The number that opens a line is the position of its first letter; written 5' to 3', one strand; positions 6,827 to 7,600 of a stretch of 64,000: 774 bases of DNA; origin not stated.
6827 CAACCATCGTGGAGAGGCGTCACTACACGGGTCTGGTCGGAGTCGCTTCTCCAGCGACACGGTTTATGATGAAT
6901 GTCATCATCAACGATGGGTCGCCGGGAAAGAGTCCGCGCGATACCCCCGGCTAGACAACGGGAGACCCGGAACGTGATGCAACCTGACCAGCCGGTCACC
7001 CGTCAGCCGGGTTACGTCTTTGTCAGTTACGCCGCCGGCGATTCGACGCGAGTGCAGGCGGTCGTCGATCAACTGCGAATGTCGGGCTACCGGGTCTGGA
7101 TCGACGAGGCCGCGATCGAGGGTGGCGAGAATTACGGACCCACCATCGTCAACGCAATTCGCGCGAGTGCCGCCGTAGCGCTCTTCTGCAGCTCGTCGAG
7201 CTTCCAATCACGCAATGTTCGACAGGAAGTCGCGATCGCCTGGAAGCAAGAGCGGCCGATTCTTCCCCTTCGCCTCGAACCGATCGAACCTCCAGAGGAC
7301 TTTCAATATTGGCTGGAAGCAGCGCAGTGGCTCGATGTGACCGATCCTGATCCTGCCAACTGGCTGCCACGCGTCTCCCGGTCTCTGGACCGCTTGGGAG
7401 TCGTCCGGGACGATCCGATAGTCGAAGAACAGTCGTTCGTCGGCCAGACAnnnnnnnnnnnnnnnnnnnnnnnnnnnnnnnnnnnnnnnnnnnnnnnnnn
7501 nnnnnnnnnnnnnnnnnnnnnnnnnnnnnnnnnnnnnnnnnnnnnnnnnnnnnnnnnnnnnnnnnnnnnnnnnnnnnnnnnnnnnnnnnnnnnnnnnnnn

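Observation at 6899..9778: TIR domain, STAND ATPase, TPR array and LuxR HTH fused in one 959-aa protein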

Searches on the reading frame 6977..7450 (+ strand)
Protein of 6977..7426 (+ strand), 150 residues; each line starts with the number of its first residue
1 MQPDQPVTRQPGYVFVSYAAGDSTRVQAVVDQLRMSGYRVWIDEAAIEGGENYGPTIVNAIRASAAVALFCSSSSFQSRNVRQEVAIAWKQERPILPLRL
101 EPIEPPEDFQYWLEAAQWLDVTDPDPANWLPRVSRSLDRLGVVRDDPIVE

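Call 26: predict_structure(alignment_id=A1)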
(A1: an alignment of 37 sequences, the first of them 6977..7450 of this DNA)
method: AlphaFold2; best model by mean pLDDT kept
length: 158 residues; sequences in the alignment: 37
mean_pLDDT: 88.4   pTM: 0.81
mean pLDDT of the five models: 88.4, 88.2, 87.9, 87.6, 87.1
residues with pLDDT >= 90: 117; 70-90: 13; 50-70: 28; < 50: 0
segments of 3 or more residues with pLDDT < 50: none
pLDDT, mean of each block of 10 residues (from residue 1): 59 92 96 96 71 88 96 97 96 97 94 93 97 97 81 59
secondary structure, 60 per line:
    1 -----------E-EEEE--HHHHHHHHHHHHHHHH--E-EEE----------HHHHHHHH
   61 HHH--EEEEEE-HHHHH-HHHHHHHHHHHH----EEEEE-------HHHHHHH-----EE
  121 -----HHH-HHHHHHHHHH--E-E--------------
elements in order: E14-17 H20-35 E40-42 H53-63 E66-71 H73-77 H79-90 E95-99 H107-113 H130-139

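Call 29: fold_search(model_id=the predicted structure, library=pdb)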
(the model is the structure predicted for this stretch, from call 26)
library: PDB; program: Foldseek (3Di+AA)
matches with E <= 10: 1693; with E <= 0.001: 138
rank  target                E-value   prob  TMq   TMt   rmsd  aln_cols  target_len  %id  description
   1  8qlp_E                4.1e-08  1.00  0.74  0.30   2.9       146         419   22  CryoEM structure of the RNA/DNA bound SPARTA (BabAgo/TIR-APAZ) tetrameric complex (released 2024-01-31)
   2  8spo_I                5.0e-08  1.00  0.75  0.34   2.9       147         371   22  Tetramerized activation of MapSPARTA bound with NAD+ (released 2023-08-23)
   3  8u72_F                6.0e-08  1.00  0.70  0.29   3.1       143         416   19  Cryo-EM structure of the SPARTA oligomer with guide RNA and target DNA (released 2024-06-12)
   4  8qlp_M                7.4e-08  1.00  0.74  0.30   2.9       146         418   23  CryoEM structure of the RNA/DNA bound SPARTA (BabAgo/TIR-APAZ) tetrameric complex (released 2024-01-31)
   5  8oz6_A                7.9e-08  1.00  0.72  0.29   2.5       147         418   22  cryoEM structure of SPARTA complex ligand-free (released 2023-08-16)
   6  8i87_G                1.3e-07  1.00  0.70  0.30   3.1       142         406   22  Cryo-EM structure of TIR-APAZ/Ago-gRNA-DNA complex (released 2023-07-19)
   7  8i87_A                1.4e-07  1.00  0.73  0.30   2.9       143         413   22  Cryo-EM structure of TIR-APAZ/Ago-gRNA-DNA complex (released 2023-07-19)
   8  8fex_A                2.1e-07  1.00  0.69  0.27   3.5       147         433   22  Inactivate state of Maribacter polysiphoniae Argonuate (short pAgo system) (released 2023-08-23)
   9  8i87_C                2.3e-07  1.00  0.73  0.30   2.8       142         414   22  Cryo-EM structure of TIR-APAZ/Ago-gRNA-DNA complex (released 2023-07-19)
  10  8spo_E                2.3e-07  1.00  0.74  0.33   2.8       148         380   22  Tetramerized activation of MapSPARTA bound with NAD+ (released 2023-08-23)
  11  8wp2_B                3.2e-07  1.00  0.71  0.29   3.1       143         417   22  MapSPARTA tetramer bound with guide-target (released 2024-12-11)
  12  8isy_B                3.4e-07  1.00  0.73  0.27   2.6       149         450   20  Cryo-EM structure of free-state Crt-SPARTA (released 2023-10-18)
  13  8spo_A                3.6e-07  1.00  0.69  0.28   3.6       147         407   22  Tetramerized activation of MapSPARTA bound with NAD+ (released 2023-08-23)
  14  4w8g                  4.1e-07  1.00  0.66  0.82   2.7       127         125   21  Crystal structure of the TIR domain of the Toll-related Receptor TRR-2 from the lower metazoan Hydra magnipapillata (cry (released 2015-09-09)
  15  8u72_H                4.1e-07  1.00  0.72  0.29   2.9       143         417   20  Cryo-EM structure of the SPARTA oligomer with guide RNA and target DNA (released 2024-06-12)
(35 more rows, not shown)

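Call 34: search_solved_structures(query=A2, max_evalue=0.01, show_alignments=5)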
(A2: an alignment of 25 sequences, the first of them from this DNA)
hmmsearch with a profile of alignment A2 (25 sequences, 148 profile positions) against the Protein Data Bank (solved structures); distinct sequences matched with E-value up to 0.01: 38.
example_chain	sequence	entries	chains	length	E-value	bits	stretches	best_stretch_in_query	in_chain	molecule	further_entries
9mud_K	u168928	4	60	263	3.1e-10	43.2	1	10-99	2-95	Cat1 (CRISPR associated TIR 1) pentagonal filament | Cat1 (CRISPR associated TIR 1) pentagonal filament assembly | Cat1 (CRISPR-associated TIR 1)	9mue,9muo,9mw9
4w8g_A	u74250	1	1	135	1.2e-07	34.8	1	10-124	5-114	Toll-receptor-related 2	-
4w8h_A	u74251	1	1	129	1.4e-07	34.7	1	10-123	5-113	Toll-receptor-related 2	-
7uwg_A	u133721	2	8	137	1.1e-06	31.7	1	9-70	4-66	Molecular chaperone Tir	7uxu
8g83_A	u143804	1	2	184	2.1e-06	30.9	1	9-70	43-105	NAD(+) hydrolase AbTIR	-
6wt6_A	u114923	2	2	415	2.2e-06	30.7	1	8-107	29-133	Metazoan TIR-STING fusion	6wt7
7uxr_A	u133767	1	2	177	2.2e-05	27.5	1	9-74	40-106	TIR domain protein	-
8qlo_A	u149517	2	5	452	3.8e-05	26.7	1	8-101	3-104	Toll/interleukin-1 receptor domain-containing protein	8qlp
8p2l_A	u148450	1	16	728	8.8e-05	25.6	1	6-105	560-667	NAD(+) hydrolase SARM1,NAD(+) hydrolase tir-1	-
3h16_A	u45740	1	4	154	0.00021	24.4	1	7-73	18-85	TIR protein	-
8j7s_B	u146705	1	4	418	0.00023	24.2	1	10-108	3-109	TIR domain-containing protein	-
8fex_A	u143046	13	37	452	0.00027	24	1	10-108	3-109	TIR-APAZ | TIR domain-containing protein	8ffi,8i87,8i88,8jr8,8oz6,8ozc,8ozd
8sp0_A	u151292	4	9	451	0.00033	23.7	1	10-108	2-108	TIR-APAZ | TIR domain-containing protein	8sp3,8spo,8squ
8p2m_A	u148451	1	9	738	0.00034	23.6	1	8-105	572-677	NAD(+) hydrolase tir-1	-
8j8h_B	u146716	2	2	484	0.00058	22.9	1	9-109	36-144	TIR domain-containing protein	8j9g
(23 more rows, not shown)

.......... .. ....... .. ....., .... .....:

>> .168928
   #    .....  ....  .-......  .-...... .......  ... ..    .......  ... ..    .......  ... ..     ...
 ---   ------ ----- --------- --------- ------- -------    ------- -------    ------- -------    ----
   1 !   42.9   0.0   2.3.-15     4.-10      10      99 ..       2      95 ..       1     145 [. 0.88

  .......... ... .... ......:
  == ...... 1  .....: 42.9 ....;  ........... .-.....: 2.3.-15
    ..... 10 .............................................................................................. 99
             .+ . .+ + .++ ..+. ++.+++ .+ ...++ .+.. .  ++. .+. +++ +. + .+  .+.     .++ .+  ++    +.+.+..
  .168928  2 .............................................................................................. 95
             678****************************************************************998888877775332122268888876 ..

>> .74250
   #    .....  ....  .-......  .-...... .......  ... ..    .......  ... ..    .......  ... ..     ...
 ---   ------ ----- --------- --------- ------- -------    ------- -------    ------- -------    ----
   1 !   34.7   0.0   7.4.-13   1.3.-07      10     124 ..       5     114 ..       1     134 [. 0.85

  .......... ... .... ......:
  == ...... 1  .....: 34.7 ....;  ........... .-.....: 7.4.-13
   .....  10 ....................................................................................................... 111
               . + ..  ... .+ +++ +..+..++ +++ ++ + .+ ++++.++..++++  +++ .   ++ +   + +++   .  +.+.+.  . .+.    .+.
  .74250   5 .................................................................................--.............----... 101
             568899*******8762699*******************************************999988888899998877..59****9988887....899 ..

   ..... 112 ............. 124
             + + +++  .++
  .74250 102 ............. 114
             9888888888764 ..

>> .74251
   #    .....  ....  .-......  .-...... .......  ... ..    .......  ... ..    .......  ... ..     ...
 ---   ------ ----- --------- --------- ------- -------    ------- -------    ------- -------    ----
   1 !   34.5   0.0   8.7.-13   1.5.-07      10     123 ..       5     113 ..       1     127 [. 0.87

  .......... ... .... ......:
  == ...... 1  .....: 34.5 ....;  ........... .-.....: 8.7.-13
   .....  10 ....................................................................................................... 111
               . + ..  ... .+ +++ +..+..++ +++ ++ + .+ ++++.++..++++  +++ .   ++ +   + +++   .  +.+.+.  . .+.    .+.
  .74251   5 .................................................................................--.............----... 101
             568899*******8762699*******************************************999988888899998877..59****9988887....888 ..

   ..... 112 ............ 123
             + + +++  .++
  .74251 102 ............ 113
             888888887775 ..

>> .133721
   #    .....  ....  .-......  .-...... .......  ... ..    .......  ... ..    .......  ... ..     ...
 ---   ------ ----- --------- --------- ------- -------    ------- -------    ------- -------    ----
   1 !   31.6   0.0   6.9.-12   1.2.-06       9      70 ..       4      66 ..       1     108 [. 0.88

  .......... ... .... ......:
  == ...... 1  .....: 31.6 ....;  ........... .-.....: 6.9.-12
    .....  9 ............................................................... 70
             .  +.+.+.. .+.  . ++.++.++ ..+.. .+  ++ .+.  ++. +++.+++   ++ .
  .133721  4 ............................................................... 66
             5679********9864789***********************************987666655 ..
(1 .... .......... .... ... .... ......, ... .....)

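Call 35: find_related_loci(query=A2, collection=genome_contigs, flank=10000)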
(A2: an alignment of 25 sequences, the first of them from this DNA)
Query A2 (150 aa) in genome_contigs; peptide patterns used: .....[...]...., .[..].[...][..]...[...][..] (x = any residue, [..] = any of these).
117 stretches matched a pattern; 112 encode a relative of the query (tblastn E <= 1e-3); the best 80 are kept; 77 distinct loci.
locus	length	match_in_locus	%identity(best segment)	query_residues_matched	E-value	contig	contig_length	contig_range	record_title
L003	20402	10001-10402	57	14-147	3e-46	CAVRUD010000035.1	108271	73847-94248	MAG: uncultured Chloroflexia bacterium isolate MFD02840.bin.2.110 genome assembly, contig: contig_96334, whole genome sh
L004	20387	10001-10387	60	14-142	2e-46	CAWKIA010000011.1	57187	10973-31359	MAG: uncultured Chloroflexia bacterium isolate MFD02840.bin.1.249 genome assembly, contig: contig_134366, whole genome s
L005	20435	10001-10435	52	1-143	7e-46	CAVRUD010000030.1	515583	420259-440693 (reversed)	MAG: uncultured Chloroflexia bacterium isolate MFD02840.bin.2.110 genome assembly, contig: contig_83590, whole genome sh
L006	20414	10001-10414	57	4-141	4e-46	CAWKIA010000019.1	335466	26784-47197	MAG: uncultured Chloroflexia bacterium isolate MFD02840.bin.1.249 genome assembly, contig: contig_2970, whole genome sho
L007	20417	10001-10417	55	4-142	4e-45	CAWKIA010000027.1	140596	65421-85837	MAG: uncultured Chloroflexia bacterium isolate MFD02840.bin.1.249 genome assembly, contig: contig_54102, whole genome sh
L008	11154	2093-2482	52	13-142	1e-43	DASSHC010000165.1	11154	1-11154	MAG TPA_asm: Thermomicrobiaceae bacterium isolate SMAG_U1049 k141_1007898, whole genome shotgun sequence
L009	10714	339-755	55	4-142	7e-44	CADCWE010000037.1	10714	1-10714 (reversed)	MAG: uncultured Thermomicrobiales bacterium isolate AVDCRST_MAG73 genome assembly, contig: NODE1372, whole genome shotgu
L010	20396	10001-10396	56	11-142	5e-43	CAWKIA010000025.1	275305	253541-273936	MAG: uncultured Chloroflexia bacterium isolate MFD02840.bin.1.249 genome assembly, contig: contig_51331, whole genome sh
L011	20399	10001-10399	51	11-143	4e-42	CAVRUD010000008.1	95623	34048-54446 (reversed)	MAG: uncultured Chloroflexia bacterium isolate MFD02840.bin.2.110 genome assembly, contig: contig_23224, whole genome sh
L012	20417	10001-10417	51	2-149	1e-41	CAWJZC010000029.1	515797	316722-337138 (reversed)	MAG: uncultured Chloroflexia bacterium isolate MFD04580.bin.2.129 genome assembly, contig: contig_8164, whole genome sho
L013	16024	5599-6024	55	2-144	3e-41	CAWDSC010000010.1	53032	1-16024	MAG: uncultured Chloroflexia bacterium isolate MFD00392.bin.2.277 genome assembly, contig: contig_67924, whole genome sh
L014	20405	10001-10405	51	7-142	1e-41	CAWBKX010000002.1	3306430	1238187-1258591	MAG: uncultured Chloroflexia bacterium isolate MFD02416.bin.1.37 genome assembly, contig: contig_64959, whole genome sho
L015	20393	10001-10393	52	13-143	2e-41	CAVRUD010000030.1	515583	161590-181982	MAG: uncultured Chloroflexia bacterium isolate MFD02840.bin.2.110 genome assembly, contig: contig_83590, whole genome sh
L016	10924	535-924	49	13-142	5e-41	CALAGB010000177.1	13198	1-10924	MAG TPA_asm: uncultured Thermomicrobiales bacterium isolate SRR3997478_bin.72_CONCOCT_v1.1_MAG genome assembly, contig:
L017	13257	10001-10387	50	14-142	6e-41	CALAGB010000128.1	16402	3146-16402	MAG TPA_asm: uncultured Thermomicrobiales bacterium isolate SRR3997478_bin.72_CONCOCT_v1.1_MAG genome assembly, contig:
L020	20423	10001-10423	46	2-148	9e-41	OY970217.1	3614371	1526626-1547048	MAG: uncultured Chloroflexia bacterium isolate MFD05684.bin.1.130 genome assembly, chromosome: 1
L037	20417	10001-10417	50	3-147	3e-38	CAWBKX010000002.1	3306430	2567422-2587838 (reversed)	MAG: uncultured Chloroflexia bacterium isolate MFD02416.bin.1.37 genome assembly, contig: contig_64959, whole genome sho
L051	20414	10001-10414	45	5-142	4e-37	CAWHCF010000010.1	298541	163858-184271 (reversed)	MAG: uncultured Acidobacteriota bacterium isolate MFD00962.bin.2.24 genome assembly, contig: contig_15657, whole genome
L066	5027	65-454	47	13-142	3e-35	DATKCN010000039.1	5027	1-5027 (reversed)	MAG TPA_asm: Thermomicrobiales bacterium isolate SMAG_U14447 k141_3165752, whole genome shotgun sequence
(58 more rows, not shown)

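Call 39: search_protein_families(library=pfam, proteins=[L066:2-3397:+, L014:9959-13150:+, L051:9992-10996:+, L037:13014-16289:+, L020:9971-12466:+], max_evalue=0.001)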
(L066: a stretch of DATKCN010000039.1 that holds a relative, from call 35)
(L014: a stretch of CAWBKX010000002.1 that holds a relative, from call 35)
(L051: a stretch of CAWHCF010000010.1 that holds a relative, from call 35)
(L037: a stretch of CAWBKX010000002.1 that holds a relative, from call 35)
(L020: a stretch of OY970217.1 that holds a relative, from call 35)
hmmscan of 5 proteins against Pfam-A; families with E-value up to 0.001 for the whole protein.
L066:2-3397:+ (1132 aa): 8 families
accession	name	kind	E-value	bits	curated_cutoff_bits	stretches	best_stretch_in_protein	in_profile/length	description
PF13191.12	AAA_16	-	2.1e-28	100.4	32.6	1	163-317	2-166/167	AAA ATPase domain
PF13676.11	TIR_2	-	2e-21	77.1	28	1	23-131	1-109/122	TIR domain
PF00196.25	GerE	-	3.4e-19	68.7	23.5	1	1072-1126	3-57/57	Bacterial regulatory proteins, luxR family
PF13401.12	AAA_22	-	3.2e-05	24.7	27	1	184-304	4-105/130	AAA domain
PF13424.12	TPR_12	-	4.7e-05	23.9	30.1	1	968-1039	3-76/77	Tetratricopeptide repeat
PF07719.23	TPR_2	-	0.00068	20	27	0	970-998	3-31/34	Tetratricopeptide repeat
PF13384.12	HTH_23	-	0.00086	19.5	24.6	0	1078-1115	9-45/50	Homeodomain-like domain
PF00515.34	TPR_1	-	0.00089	19.4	27.8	0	970-997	3-30/34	Tetratricopeptide repeat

L014:9959-13150:+ (1064 aa): 4 families
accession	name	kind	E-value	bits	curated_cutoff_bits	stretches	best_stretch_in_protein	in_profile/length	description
PF13191.12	AAA_16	-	2.8e-28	99.9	32.6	1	162-316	2-166/167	AAA ATPase domain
PF13676.11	TIR_2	-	1.3e-19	71.3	28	1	22-130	2-110/122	TIR domain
PF13424.12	TPR_12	-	4.2e-09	36.9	30.1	1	682-751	8-77/77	Tetratricopeptide repeat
PF13401.12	AAA_22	-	7.5e-05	23.5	27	1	184-320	5-124/130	AAA domain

L051:9992-10996:+ (335 aa): 2 families
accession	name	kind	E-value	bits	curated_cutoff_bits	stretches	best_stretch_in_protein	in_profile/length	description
PF13676.11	TIR_2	-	5e-21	75.9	28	1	13-122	1-110/122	TIR domain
PF14326.11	DUF4384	-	3.2e-11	43.6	27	1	209-288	2-81/81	Domain of unknown function (DUF4384)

L037:13014-16289:+ (1092 aa): 4 families
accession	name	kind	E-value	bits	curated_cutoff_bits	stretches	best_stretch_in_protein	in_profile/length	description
PF13191.12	AAA_16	-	4.1e-26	92.9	32.6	1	208-359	3-166/167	AAA ATPase domain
PF13676.11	TIR_2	-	5.1e-20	72.6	28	1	61-171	1-111/122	TIR domain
PF13401.12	AAA_22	-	1.1e-06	29.4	27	1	229-364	5-125/130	AAA domain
PF10923.14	BrxC_BrxD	-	2e-05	24.1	22.2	1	200-262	19-82/414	BREX system ATP-binding protein BrxC/D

L020:9971-12466:+ (832 aa): 5 families
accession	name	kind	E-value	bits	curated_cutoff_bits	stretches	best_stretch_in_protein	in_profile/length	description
PF13191.12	AAA_16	-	1.8e-25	90.8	32.6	1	167-321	2-165/167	AAA ATPase domain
PF13676.11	TIR_2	-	4.5e-21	76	28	1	17-127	1-111/122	TIR domain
PF13401.12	AAA_22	-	1.3e-06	29.2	27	1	189-322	5-121/130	AAA domain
PF01582.25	TIR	-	0.00027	21.2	21.3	1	18-89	5-78/179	TIR domain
PF13604.12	AAA_30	-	0.00066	19.9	27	0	178-220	7-49/191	AAA domain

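Call 47: search_solved_structures(query=A1, max_evalue=0.001, show_alignments=0)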
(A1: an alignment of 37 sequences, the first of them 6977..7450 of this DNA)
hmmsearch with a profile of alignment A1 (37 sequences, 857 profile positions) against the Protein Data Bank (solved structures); distinct sequences matched with E-value up to 0.001: 151 (the best 60 are shown).
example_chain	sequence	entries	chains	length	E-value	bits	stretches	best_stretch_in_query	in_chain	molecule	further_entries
9qhb_A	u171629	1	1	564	8e-77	262.7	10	601-750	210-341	Engineered tetratricopeptide repeat protein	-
8k60_I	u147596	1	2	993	3.3e-41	144.8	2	144-784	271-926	Regulatory protein AfsR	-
8jke_I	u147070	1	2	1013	3.9e-40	141.3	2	144-784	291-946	Regulatory protein AfsR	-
8bu0_A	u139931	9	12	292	4e-36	128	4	600-750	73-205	Consensus tetratricopeptide repeat protein | Crystal structure of an 8-repeat consensus TPR superhelix with Zinc. | Monomer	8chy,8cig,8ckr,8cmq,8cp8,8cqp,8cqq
9qhc_A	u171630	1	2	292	3.1e-35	125.1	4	600-750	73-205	Engineered tetratricopeptide repeat protein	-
9pmb_C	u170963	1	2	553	3.5e-31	111.7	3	586-782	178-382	Kinesin light chain 1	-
5a7d_B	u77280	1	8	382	1.5e-29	106.3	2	596-761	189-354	PINS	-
5a6c_A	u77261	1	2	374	6.7e-29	104.1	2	599-761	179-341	G-PROTEIN-SIGNALING MODULATOR 2, AFADIN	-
3sf4_A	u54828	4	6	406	7.8e-29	103.9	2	598-763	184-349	G-protein-signaling modulator 2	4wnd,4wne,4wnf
4wng_A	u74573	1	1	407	8e-29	103.9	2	598-763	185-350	G-protein-signaling modulator 2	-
6hc2_A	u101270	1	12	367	9.5e-29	103.6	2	602-759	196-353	G-protein-signaling modulator 2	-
4a1s_A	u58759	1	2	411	2.8e-28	102.1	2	600-752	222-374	PARTNER OF INSCUTEABLE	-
4g2v_A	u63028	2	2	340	1.4e-27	99.7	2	584-755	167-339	G-protein-signaling modulator 2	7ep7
3ro2_A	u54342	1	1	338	1.4e-27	99.7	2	599-756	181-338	G-protein-signaling modulator 2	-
6fuz_A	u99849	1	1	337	8.9e-23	83.9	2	597-752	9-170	Kinesin light chain 1,Kinesin light chain 1,C-Jun-amino-terminal kinase-interacting protei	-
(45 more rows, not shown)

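Call 69: search_protein_representatives(protein=window:6977-7426:+)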
Query: 150 residues. Proteins with E-value up to 0.001 (for the whole library): 28631; up to 1e-10: 3763; up to 1e-30: 88. The best 150 are listed.
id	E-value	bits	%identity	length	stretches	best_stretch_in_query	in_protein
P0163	2.7e-53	196.1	29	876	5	13-123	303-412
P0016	1.5e-43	164.4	58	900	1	11-147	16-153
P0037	2.8e-42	160.3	59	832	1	8-142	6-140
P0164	8.4e-42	158.8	57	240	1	13-144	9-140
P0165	2.2e-41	157.4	56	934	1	5-145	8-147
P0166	2.9e-41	157.0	53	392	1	6-147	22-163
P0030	1.5e-39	151.4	54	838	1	10-145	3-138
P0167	1.8e-39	151.2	28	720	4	12-125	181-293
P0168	4.0e-39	150.1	52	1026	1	10-150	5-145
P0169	5.3e-39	149.7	26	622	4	14-140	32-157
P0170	6.0e-39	149.5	50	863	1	6-144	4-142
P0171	6.5e-39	149.4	54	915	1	13-143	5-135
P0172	1.1e-38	148.6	52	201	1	12-141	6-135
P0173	2.6e-38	147.4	50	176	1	3-144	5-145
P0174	2.7e-38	147.4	31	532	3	6-121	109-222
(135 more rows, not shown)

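Call 86: find_encoding_contigs(protein=P0171, flank=6000, max_places=2)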
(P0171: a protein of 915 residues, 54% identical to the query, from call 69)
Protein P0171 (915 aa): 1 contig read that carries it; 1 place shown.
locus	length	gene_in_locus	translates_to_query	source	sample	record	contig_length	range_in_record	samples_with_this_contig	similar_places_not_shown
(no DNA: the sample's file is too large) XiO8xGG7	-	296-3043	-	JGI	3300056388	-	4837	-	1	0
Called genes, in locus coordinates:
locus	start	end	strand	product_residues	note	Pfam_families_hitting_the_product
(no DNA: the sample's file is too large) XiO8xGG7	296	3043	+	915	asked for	PF13676:TIR_2, PF25872:HTH_77, PF00196:GerE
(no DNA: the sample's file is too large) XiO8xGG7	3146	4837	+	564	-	?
